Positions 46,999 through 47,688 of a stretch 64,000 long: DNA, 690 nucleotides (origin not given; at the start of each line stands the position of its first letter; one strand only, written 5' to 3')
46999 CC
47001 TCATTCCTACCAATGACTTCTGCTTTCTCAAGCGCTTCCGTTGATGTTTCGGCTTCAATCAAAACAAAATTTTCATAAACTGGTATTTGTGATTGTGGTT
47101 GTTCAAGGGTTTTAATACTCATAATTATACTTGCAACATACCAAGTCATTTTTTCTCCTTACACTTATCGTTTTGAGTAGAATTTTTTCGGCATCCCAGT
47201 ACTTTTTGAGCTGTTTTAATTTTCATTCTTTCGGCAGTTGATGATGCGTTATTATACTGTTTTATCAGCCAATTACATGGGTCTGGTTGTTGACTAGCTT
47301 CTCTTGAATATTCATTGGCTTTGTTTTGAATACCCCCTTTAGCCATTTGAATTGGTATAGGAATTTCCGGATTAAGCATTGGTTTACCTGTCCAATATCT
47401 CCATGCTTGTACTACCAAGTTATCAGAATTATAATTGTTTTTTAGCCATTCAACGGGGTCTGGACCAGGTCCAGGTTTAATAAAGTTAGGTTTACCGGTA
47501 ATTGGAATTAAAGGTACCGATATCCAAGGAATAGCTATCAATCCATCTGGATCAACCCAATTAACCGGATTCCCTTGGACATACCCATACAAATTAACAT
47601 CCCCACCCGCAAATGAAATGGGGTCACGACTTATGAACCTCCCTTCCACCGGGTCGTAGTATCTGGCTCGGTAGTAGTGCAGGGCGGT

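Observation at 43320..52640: Rhs polymorphic-toxin island with a silent orphan CT/immunity cassette poised for recombinational toxin switching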

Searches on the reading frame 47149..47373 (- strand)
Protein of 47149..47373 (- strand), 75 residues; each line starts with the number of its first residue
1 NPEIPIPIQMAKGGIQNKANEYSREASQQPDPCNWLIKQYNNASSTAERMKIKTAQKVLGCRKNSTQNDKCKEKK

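Call 47: search_protein_representatives(alignment_id=A2)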
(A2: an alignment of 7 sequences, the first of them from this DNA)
Query: 7 sequences, 71 profile positions. Proteins with E-value up to 0.001 (for the whole library): 146; up to 1e-10: 72; up to 1e-30: 7. The best 146 are listed.
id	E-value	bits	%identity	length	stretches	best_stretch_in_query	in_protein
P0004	2.6e-36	139.7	-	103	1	2-71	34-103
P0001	5.1e-36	138.8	-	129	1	2-71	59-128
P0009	3.4e-33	129.7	-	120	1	4-71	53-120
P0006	1.0e-32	128.2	-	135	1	2-67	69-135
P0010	1.7e-32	127.5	-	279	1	4-70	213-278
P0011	1.7e-31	124.3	-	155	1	4-71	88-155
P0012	5.2e-31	122.8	-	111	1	5-71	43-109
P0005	6.9e-30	119.1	-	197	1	4-63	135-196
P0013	2.0e-29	117.7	-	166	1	3-71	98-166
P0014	2.8e-28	114.0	-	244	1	7-67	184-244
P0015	5.5e-28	113.1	-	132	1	2-71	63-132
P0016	8.7e-27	109.2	-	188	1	2-64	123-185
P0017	1.5e-25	105.3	-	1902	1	5-64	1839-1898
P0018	2.7e-25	104.4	-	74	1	5-65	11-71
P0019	4.4e-24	100.5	-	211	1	4-64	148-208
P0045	9.5e-17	77.0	-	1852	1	4-64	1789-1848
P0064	1.4e-13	66.9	-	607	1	8-64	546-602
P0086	2.1e-09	53.5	-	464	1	7-65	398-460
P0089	3.6e-09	52.8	-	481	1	9-65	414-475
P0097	2.6e-08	50.0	-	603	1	5-60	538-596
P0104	1.8e-07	47.3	-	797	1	9-63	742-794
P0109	3.3e-07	46.5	-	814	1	4-61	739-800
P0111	5.4e-07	45.8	-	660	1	8-60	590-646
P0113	8.8e-07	45.1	-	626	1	6-63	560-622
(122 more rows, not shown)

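Call 48: search_protein_families(library=pfam, proteins=[P0017, P0045, P0104, P0109, P0064, P0097, P0111, P0113, P0089, P0086], max_evalue=0.001)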
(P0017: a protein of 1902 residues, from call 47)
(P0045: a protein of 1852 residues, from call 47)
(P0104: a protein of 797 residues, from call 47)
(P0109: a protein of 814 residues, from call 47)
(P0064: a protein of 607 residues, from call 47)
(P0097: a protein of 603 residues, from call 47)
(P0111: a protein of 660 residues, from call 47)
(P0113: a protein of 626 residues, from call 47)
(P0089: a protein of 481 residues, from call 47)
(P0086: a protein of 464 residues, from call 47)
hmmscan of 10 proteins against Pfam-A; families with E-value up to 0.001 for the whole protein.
P0017 (1902 aa): 2 families
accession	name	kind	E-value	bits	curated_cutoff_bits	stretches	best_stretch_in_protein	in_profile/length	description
PF05593.20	RHS_repeat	-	2.7e-07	31.3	22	1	753-789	1-37/38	RHS Repeat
PF20148.4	DUF6531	-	2.4e-06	28.2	24.1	1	153-187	1-34/74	Domain of unknown function (DUF6531)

P0045 (1852 aa): 1 family
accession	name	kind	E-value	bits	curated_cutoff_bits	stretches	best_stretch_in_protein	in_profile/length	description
PF05593.20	RHS_repeat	-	2.4e-17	63.3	22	1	996-1022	2-29/38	RHS Repeat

P0104 (797 aa): 1 family
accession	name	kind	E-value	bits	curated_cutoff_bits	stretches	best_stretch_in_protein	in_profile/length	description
PF05593.20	RHS_repeat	-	7e-15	55.4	22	0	96-124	7-36/38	RHS Repeat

P0109 (814 aa): 2 families
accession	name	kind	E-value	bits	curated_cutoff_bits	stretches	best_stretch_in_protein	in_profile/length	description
PF05593.20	RHS_repeat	-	3.2e-39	133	22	5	81-115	1-36/38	RHS Repeat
PF03527.20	RHS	-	2.1e-08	34.3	27.9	1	579-611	4-36/38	RHS protein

P0064 (607 aa): 1 family
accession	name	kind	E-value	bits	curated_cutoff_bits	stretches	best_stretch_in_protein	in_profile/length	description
PF05593.20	RHS_repeat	-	5.6e-18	65.3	22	1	260-300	1-36/38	RHS Repeat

P0097 (603 aa): 2 families
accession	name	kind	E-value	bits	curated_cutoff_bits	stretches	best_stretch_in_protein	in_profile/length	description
PF05593.20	RHS_repeat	-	3.4e-24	85.1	22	4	1-31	5-35/38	RHS Repeat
PF03527.20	RHS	-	2.4e-06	27.7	27.9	1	379-409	3-33/38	RHS protein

P0111 (660 aa): 1 family
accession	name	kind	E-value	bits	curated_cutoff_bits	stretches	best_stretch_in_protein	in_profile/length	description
PF03527.20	RHS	-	9.9e-09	35.4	27.9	1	429-463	2-36/38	RHS protein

P0113 (626 aa): 2 families
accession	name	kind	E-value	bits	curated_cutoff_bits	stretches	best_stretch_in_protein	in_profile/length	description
PF05593.20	RHS_repeat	-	3.6e-43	145.6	22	6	16-49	1-34/38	RHS Repeat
PF25023.1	TEN_YD-shell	-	3.7e-08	32.4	50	1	228-469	619-867/909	Teneurin YD-shell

P0089 (481 aa): 1 family
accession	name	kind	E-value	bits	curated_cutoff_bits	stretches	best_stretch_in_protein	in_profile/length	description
PF05593.20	RHS_repeat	-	1.5e-05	25.7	22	0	68-96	1-30/38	RHS Repeat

P0086 (464 aa): 1 family
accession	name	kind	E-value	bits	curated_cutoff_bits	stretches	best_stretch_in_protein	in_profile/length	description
PF05593.20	RHS_repeat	-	2.9e-18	66.2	22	1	33-70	1-38/38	RHS Repeat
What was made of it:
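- On Ntox34 (PF15606), for the main CT: None of ten long members matched at E<=1e-3 (call 48).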

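Call 58: search_solved_structures(query=A3, max_evalue=10)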
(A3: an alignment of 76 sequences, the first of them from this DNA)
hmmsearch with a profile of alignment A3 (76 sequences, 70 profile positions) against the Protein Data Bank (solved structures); distinct sequences matched with E-value up to 10: 0.
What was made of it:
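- Tried and rejected: The PDB profile search gave nothing (call 58).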

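Call 65: predict_structure(alignment_id=A3)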
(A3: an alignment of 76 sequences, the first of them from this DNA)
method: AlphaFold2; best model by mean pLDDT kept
length: 75 residues; sequences in the alignment: 76
mean_pLDDT: 76.3   pTM: 0.55
mean pLDDT of the five models: 76.3, 76.3, 75.3, 74.6, 73.4
residues with pLDDT >= 90: 18; 70-90: 34; 50-70: 15; < 50: 8
segments of 3 or more residues with pLDDT < 50: 68-75
pLDDT, mean of each block of 10 residues (from residue 1): 70 67 89 90 92 87 57 42
secondary structure, 60 per line:
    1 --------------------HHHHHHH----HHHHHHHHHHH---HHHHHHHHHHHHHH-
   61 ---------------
elements in order: H21-27 H32-42 H46-59
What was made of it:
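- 47149..47541 (-): Main CT (about 130 aa after DPDGL). A variable linker precedes a conserved ~65-aa C-terminal module, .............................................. (47149-47349), predicted to be a three-helix bundle. AF2 mean pLDDT is 76, about 90 in the core (call 65).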

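Call 69: fold_search(model_id=the predicted structure, library=pdb)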
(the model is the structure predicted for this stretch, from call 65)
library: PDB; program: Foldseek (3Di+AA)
matches with E <= 10: 40; with E <= 0.001: 0
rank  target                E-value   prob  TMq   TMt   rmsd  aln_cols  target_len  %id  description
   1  3vz6                  2.1e+00  0.85  0.38  0.15   0.5        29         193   21  Crystal Structure Analysis of the Mini-chaperonines, variant with Gly 184 replaced with Ile and Leu 185 replaced Val and (released 2013-11-13)
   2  1fya                  3.0e+00  0.75  0.37  0.14   0.5        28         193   21  CRYSTAL STRUCTURE OF THE HEXA-SUBSTITUTED MUTANT OF THE MOLECULAR CHAPERONIN GROEL APICAL DOMAIN (released 2000-11-22)
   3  5j6s_B                3.0e+00  0.57  0.41  0.04   2.0        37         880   38  Crystal structure of Endoplasmic Reticulum Aminopeptidase 2 (ERAP2) in complex with a hydroxamic derivative ligand (released 2017-03-15)
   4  3osx                  4.4e+00  0.54  0.38  0.15   0.6        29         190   17  Crystal Structure of Apical Domain of Insecticidal GroEL from Xenorhapdus nematophila (released 2011-10-05)
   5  1kid                  4.6e+00  0.57  0.37  0.14   0.5        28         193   21  GROEL (HSP60 CLASS) FRAGMENT (APICAL DOMAIN) COMPRISING RESIDUES 191-376, MUTANT WITH ALA 262 REPLACED WITH LEU AND ILE  (released 1997-09-17)
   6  7lhq_MODEL_1_A        4.6e+00  0.12  0.32  0.29   7.3        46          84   24  Solution structure of SARS-CoV-2 nonstructural protein 7 at pH 7.0 (released 2022-02-09)
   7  3vz8_A                4.9e+00  0.28  0.32  0.14   1.8        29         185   24  Crystal Structure Analysis of the Mini-chaperonin variant with Leu 185, Val 186, Pro 187, Arg 188 and Ser 190 replaced (released 2013-11-13)
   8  9t1m_B                4.9e+00  0.04  0.25  0.19  10.7        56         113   18  Nuclear export protein/Non-structural protein 2 (NEP/NS2) in complex with artificial alpha Rep protein (released 2025-11-12)
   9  1la1                  5.3e+00  0.54  0.37  0.14   0.5        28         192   21  Gro-EL Fragment (Apical Domain) Comprising Residues 188-379 (released 2002-04-03)
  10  3vz7                  5.3e+00  0.54  0.37  0.14   0.5        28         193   21  Crystal Structure Analysis of the mini-chaperonin variant with Pro 187 Gly (released 2013-11-13)
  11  5ab0_A                5.6e+00  0.35  0.40  0.04   2.2        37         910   35  Crystal structure of aminopeptidase ERAP2 with ligand (released 2015-09-30)
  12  1fy9                  5.9e+00  0.47  0.37  0.14   0.5        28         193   21  CRYSTAL STRUCTURE OF THE HEXA-SUBSTITUTED MUTANT OF THE MOLECULAR CHAPERONIN GROEL APICAL DOMAIN (released 2000-11-22)
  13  10yy                  5.9e+00  0.41  0.37  0.16   0.7        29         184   21  Crystal Structure of the Chaperonin GroEL apical domain from Bordetella pertussis (released 2026-02-25)
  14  4afl_F                5.9e+00  0.11  0.33  0.28   4.8        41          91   17  The crystal structure of the ING4 dimerization domain reveals the functional organization of the ING family of chromat (released 2012-02-22)
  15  7v9r_E                6.3e+00  0.23  0.31  0.05   3.8        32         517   19  Crystal Structure of the heptameric EcHsp60 (released 2022-08-31)
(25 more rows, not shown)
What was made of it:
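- Tried and rejected: Foldseek against PDB had a best E of 2.1 (call 69).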

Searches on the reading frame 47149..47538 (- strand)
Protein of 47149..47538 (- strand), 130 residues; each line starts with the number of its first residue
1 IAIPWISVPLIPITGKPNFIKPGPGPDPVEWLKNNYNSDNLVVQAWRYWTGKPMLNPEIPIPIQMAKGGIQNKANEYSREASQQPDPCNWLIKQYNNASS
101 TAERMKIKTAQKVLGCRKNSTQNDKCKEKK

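Call 24: search_protein_families(library=pfam, proteins=[window:47149-47538:-], max_evalue=10)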
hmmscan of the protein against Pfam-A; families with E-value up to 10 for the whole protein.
seq(130 aa): 1 family
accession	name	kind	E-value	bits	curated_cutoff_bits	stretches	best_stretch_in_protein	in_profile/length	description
PF15606.11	Ntox34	-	0.052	14.1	25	1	68-118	19-76/80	Bacterial toxin 34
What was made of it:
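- Tried and rejected: A Pfam scan at E<=10 gave only sub-threshold Ntox34 (call 24).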

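Call 26: find_homologous_proteins(query=window:47149-47538:-, max_evalue=0.01)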
Query seq(130 aa) (130 aa): 6 proteins with E <= 0.01 among 8 candidates.
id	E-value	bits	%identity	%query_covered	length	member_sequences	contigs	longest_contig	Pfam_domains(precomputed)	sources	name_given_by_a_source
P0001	6.9e-25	106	55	76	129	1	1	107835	-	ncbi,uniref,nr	ncbi:hypothetical protein [Parachitinimonas caeni]|uniref:RHS repeat-associated core domain-containi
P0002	3.2e-22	97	72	50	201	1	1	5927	-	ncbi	-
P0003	7.8e-18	83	60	54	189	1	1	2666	-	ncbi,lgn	-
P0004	4.4e-17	81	66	49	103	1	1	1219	-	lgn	-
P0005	3.1e-16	78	68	43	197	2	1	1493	-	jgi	jgi:RHS repeat-associated protein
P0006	7.2e-16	77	67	46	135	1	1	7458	-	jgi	jgi:hypothetical protein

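Call 30: search_protein_families(library=pfam, alignment_id=A1, max_evalue=1)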
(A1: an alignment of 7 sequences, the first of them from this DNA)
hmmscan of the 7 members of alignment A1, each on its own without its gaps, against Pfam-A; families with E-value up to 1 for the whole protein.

A. member 1, seq(130 aa): 1 family
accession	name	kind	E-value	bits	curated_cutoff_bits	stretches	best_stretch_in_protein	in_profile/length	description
PF15606.11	Ntox34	-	0.052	14.1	25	1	68-118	19-76/80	Bacterial toxin 34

B. families by the number of members that match (of 7 scanned): 1 family
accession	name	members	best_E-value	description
PF15606.11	Ntox34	3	0.0015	Bacterial toxin 34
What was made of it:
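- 47149..47541 (-): Ntox34 matches only at 14 bits against a cut-off of 25 (calls 24, 30).
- On Ntox34 (PF15606), for the main CT: The best of 7 family members reaches E 0.0015 (calls 24, 30).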

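Call 51: find_encoding_contigs(protein=P0001, flank=6000, max_places=3)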
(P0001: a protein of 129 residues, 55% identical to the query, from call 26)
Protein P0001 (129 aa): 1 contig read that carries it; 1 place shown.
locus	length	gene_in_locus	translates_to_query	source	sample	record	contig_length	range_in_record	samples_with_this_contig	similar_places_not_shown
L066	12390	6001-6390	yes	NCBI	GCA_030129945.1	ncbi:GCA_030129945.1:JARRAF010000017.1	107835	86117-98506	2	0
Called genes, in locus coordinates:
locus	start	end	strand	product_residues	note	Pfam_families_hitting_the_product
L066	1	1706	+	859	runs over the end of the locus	PF13205:Big_5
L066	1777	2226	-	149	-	-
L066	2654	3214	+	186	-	PF01625:PMSR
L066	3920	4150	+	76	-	-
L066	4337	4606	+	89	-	-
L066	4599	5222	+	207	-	PF08238:Sel1 (faint)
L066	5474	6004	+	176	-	PF05593:RHS_repeat (faint), PF25023:TEN_YD-shell, PF03527:RHS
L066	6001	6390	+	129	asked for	-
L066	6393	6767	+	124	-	PF14119:DUF4288 (weak)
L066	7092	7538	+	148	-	PF05593:RHS_repeat (faint), PF25023:TEN_YD-shell (weak), PF03527:RHS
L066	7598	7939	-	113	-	PF00254:FKBP_C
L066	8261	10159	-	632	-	PF05226:CHASE2, PF00211:Guanylate_cyc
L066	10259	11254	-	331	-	PF01743:PolyA_pol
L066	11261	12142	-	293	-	PF02661:Fic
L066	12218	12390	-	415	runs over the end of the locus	PF05147:LANC_like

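Call 52: find_encoding_contigs(protein=P0006, flank=6000, max_places=3)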
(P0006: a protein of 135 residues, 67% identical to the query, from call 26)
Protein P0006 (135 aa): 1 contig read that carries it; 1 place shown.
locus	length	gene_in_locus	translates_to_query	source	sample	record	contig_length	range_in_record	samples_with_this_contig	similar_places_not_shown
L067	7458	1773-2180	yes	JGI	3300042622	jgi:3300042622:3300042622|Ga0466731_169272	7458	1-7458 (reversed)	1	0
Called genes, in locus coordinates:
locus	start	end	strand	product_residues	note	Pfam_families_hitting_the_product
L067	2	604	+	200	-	?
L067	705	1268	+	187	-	-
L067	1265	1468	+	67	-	-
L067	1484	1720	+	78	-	-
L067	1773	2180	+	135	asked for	-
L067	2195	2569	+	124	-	PF14119:DUF4288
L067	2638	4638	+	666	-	PF05593:RHS_repeat (faint), PF25023:TEN_YD-shell, PF03527:RHS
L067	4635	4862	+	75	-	-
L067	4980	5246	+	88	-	-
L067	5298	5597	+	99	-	-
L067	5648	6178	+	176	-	-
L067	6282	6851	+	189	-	PF20461:DUF6714 (weak)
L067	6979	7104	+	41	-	-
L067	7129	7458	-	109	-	PF02774:Semialdhyde_dhC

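Call 53: find_encoding_contigs(protein=P0002, flank=6000, max_places=3)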
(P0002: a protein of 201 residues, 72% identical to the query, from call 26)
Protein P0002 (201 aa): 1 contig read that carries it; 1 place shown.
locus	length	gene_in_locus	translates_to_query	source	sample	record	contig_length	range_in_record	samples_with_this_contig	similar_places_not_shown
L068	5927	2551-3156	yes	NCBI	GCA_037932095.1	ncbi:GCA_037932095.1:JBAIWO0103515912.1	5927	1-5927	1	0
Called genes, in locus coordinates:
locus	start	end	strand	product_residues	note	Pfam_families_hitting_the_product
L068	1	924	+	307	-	?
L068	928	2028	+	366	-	PF13495:Phage_int_SAM_4, PF00589:Phage_integrase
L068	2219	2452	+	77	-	-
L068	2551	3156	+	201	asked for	-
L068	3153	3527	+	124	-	PF14119:DUF4288 (weak)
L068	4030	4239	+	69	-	-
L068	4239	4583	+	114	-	-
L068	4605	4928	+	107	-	-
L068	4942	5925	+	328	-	?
